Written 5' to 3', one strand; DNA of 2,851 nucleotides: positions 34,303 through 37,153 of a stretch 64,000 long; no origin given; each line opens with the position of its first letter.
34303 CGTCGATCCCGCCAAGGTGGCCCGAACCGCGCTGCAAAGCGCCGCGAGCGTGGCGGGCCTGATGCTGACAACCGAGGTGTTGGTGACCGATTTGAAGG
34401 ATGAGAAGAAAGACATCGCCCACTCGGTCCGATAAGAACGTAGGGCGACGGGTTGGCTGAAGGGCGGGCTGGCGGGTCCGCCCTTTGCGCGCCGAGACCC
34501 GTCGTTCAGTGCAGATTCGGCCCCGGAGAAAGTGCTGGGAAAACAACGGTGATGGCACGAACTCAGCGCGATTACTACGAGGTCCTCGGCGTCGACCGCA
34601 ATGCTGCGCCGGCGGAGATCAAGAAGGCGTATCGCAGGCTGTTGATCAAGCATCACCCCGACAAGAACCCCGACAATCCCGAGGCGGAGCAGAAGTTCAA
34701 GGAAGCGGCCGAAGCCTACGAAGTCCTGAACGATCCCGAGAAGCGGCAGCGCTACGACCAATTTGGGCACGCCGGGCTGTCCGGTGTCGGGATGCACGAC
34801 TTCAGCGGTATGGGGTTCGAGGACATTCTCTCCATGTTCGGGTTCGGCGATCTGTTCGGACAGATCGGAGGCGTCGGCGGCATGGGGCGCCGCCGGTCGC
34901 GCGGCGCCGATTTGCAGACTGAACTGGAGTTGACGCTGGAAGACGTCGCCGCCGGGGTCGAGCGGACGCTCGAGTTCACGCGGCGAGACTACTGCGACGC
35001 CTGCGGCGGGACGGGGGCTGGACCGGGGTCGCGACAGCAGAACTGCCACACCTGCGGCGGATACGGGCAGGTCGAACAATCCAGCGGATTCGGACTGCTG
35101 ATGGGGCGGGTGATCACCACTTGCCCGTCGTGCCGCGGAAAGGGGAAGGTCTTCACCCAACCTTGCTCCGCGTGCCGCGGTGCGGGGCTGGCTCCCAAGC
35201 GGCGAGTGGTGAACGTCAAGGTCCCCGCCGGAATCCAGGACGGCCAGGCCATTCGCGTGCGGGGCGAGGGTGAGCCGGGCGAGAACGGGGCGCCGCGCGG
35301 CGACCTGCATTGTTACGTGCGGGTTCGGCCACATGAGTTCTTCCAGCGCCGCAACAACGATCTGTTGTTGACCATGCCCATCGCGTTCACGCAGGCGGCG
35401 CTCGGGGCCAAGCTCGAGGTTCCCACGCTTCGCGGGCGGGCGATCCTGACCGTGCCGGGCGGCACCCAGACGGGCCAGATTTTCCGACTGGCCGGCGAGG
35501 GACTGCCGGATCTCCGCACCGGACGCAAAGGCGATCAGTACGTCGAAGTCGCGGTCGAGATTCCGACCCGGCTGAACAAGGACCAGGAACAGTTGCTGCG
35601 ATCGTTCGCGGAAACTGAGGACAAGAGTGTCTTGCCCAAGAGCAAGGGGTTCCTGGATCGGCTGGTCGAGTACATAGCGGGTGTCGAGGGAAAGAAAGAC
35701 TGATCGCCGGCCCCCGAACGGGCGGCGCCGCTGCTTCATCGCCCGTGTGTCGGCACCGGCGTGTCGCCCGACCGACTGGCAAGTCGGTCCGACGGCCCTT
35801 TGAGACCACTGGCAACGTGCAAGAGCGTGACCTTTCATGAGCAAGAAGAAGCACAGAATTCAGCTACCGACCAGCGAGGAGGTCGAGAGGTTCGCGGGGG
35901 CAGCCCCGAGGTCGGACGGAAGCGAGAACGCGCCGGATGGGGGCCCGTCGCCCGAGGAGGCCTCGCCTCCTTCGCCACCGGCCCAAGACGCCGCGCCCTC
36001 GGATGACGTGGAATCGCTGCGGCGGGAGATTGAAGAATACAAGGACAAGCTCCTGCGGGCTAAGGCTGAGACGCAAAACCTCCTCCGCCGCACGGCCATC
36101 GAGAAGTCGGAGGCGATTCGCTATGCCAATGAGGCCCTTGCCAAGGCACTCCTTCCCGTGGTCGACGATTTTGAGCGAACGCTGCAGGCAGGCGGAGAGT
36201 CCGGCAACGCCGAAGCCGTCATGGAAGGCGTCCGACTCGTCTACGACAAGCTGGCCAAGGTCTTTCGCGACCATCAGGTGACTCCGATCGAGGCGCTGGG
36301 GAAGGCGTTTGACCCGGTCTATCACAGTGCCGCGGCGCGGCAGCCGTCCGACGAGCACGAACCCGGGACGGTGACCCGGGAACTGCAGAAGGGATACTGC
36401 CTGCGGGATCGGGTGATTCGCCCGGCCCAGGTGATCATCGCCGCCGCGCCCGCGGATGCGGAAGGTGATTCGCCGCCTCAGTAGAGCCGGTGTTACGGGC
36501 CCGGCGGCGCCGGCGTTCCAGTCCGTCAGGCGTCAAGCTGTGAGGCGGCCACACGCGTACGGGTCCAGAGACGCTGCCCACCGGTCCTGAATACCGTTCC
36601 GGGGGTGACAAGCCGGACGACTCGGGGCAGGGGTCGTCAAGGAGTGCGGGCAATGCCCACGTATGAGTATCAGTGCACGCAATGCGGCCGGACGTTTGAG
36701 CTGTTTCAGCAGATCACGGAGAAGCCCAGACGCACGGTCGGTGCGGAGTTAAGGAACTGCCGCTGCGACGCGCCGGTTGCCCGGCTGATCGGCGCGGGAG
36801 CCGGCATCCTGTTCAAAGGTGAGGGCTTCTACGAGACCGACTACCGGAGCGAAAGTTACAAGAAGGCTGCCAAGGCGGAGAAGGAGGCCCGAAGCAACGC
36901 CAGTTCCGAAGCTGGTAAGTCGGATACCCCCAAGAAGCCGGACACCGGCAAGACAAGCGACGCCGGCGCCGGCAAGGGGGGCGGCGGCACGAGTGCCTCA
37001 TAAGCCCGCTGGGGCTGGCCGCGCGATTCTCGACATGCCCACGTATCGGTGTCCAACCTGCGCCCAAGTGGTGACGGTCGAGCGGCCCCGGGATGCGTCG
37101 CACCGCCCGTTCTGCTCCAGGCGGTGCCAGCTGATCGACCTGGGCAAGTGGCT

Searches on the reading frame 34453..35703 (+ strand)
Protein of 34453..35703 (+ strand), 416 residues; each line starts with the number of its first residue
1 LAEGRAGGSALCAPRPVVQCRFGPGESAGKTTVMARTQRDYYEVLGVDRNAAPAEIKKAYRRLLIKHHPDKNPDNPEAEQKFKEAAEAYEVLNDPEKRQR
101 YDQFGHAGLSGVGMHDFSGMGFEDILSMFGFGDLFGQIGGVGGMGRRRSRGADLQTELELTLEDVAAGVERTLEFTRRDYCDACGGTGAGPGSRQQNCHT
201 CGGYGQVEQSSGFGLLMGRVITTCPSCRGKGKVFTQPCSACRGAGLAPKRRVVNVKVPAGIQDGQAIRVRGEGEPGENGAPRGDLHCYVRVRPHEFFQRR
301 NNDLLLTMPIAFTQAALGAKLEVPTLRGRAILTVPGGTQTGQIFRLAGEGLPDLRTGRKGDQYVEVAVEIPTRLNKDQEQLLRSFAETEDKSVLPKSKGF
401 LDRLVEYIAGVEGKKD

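Call 72: search_protein_families(library=ncbifam, proteins=[window:34453-35703:+], max_evalue=1e-8)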
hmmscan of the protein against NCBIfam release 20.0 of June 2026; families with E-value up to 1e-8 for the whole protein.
window:34453-35703:+ (416 aa): 13 families
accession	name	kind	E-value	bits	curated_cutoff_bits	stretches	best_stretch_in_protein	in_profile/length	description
NF008035.0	PRK10767.1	subfamily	1.7e-133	445.3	338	1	37-409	2-370/374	molecular chaperone DnaJ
NF010894.0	PRK14301.1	equivalog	3.7e-128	427.7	548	1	37-404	2-366/373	chaperone protein DnaJ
TIGR02349.1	DnaJ_bact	equivalog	2.3e-122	408.8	377.2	1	40-388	1-353/354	molecular chaperone DnaJ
NF010885.0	PRK14292.1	equivalog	3.7e-98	328.9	585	1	40-405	3-365/371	chaperone protein DnaJ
NF010874.0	PRK14281.1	equivalog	7.3e-98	328.3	619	1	38-390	2-374/397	chaperone protein DnaJ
NF010871.0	PRK14278.1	equivalog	1.4e-92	310.5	502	1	39-393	3-355/378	molecular chaperone DnaJ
NF010872.0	PRK14279.1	equivalog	3.4e-90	303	556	1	38-393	8-383/394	molecular chaperone DnaJ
NF010892.0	PRK14299.1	equivalog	2.4e-62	210.8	392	2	38-178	3-156/291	chaperone protein DnaJ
NF007618.0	PRK10266.1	equivalog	5.8e-57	193.5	403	2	251-389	158-294/306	curved DNA-binding protein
NF037946.1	terminal_TopJ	equivalog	5.1e-52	177.4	300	2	37-118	3-83/810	terminal organelle assembly protein TopJ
TIGR03835.1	termin_org_DnaJ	equivalog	3.8e-34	118.2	512.25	1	38-123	1-85/871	terminal organelle assembly protein TopJ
NF050028.1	CldAdptActJ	equivalog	2.8e-11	43.8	150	1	40-101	3-69/93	cold adaptation protein ActJcold adaptation protein ActJ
NF006948.0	PRK09430.1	equivalog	5.3e-09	36.1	162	1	36-71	197-232/267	co-chaperone DjlA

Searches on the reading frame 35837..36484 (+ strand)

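Call 72: search_protein_families(library=ncbifam, proteins=[window:35837-36484:+], max_evalue=1e-8)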
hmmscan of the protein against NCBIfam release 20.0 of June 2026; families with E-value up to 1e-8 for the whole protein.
window:35837-36484:+ (215 aa): 26 families (the best 25 are shown)
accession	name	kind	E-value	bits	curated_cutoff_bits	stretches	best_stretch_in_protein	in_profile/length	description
NF010738.0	PRK14140.1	equivalog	4.1e-43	147.4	137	1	52-202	40-190/191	nucleotide exchange factor GrpE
NF010759.0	PRK14162.1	equivalog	5.7e-37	127.3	176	1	50-202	40-193/194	nucleotide exchange factor GrpE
NF010748.0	PRK14150.1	equivalog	1.5e-35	122.5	152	1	59-204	51-197/198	nucleotide exchange factor GrpE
NF010737.0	PRK14139.1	equivalog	3.5e-35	121.6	164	1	51-203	37-186/188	nucleotide exchange factor GrpE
NF010749.0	PRK14151.1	equivalog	5.7e-33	114.1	231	1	54-209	25-181/188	nucleotide exchange factor GrpE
NF010755.0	PRK14158.1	equivalog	3.4e-31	108.2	200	1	66-206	57-197/198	nucleotide exchange factor GrpE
NF010741.0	PRK14143.1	equivalog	1.6e-30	106.5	184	1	49-211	71-234/258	nucleotide exchange factor GrpE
NF010747.0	PRK14149.1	equivalog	2.6e-30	105.4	176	1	58-202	45-188/191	nucleotide exchange factor GrpE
NF010743.0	PRK14145.1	equivalog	3.2e-30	105.5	186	1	62-202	62-199/200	nucleotide exchange factor GrpE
NF010745.0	PRK14147.1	equivalog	2.2e-29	102.5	184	1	52-203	21-170/172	nucleotide exchange factor GrpE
NF010752.0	PRK14155.1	equivalog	2.2e-28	99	194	1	50-208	14-176/208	nucleotide exchange factor GrpE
NF010756.0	PRK14159.1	equivalog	2.4e-28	99.2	171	1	57-202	31-175/176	nucleotide exchange factor GrpE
NF010742.0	PRK14144.1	equivalog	1.2e-27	97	215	1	65-202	61-197/199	nucleotide exchange factor GrpE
NF010753.0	PRK14156.1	equivalog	2.7e-26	92.5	172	1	55-202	36-179/180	nucleotide exchange factor GrpE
NF010739.0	PRK14141.1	equivalog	1e-25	90.6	192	1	50-207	34-197/211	nucleotide exchange factor GrpE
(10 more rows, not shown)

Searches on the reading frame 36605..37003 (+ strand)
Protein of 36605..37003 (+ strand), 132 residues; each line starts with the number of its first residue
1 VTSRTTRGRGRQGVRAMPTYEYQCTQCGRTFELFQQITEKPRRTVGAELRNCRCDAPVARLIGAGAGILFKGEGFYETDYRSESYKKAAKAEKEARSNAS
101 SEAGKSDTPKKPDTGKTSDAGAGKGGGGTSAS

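Call 73: search_protein_families(library=ncbifam, proteins=[window:36605-37003:+], max_evalue=0.000001)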
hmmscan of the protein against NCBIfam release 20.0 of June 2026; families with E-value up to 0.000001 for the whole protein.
window:36605-37003:+ (132 aa): 1 family
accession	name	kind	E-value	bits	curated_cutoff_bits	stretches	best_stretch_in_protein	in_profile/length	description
TIGR02605.1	CxxC_CxxC_SSSS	subfamily_domain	5.5e-12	45.6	31.3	1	17-74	1-52/52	FmdB family zinc ribbon protein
